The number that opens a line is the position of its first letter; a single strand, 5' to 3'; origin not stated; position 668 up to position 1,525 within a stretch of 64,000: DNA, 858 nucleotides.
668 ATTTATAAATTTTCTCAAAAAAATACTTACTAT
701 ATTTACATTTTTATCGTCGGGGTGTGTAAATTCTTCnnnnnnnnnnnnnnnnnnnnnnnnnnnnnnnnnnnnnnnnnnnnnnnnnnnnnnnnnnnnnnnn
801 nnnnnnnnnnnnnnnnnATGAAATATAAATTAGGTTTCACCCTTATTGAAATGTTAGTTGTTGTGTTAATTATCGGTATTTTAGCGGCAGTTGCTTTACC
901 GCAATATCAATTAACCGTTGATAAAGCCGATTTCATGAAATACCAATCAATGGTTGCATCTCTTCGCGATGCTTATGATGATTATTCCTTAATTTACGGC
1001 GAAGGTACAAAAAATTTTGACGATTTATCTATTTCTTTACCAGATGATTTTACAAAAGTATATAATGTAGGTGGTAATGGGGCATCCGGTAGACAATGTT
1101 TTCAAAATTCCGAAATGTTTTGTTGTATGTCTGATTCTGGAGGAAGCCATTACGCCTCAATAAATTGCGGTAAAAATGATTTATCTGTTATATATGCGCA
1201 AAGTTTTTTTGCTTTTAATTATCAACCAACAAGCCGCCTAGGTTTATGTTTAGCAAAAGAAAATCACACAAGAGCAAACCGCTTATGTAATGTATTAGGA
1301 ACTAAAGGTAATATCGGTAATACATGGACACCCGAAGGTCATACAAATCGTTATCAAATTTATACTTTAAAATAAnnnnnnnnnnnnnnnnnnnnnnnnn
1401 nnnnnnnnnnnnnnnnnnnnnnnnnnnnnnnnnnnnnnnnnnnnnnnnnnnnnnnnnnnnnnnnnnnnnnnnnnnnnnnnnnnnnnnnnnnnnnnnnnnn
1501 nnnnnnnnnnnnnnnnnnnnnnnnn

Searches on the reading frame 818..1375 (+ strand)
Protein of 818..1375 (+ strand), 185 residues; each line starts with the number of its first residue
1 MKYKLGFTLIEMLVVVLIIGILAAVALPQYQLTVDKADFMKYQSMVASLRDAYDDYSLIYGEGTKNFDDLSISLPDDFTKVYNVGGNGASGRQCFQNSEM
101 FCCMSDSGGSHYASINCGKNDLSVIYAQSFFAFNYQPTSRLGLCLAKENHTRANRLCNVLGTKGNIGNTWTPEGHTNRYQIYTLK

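Call 19: search_protein_families(library=pfam, proteins=[window:818-1375:+], max_evalue=0.0001)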
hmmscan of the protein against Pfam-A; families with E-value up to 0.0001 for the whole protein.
window:818-1375:+ (185 aa): 1 family
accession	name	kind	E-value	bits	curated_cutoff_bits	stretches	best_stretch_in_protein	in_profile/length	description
PF07963.17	N_methyl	-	5.8e-08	32.4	21.2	1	1-27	1-27/27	Prokaryotic N-terminal methylation motif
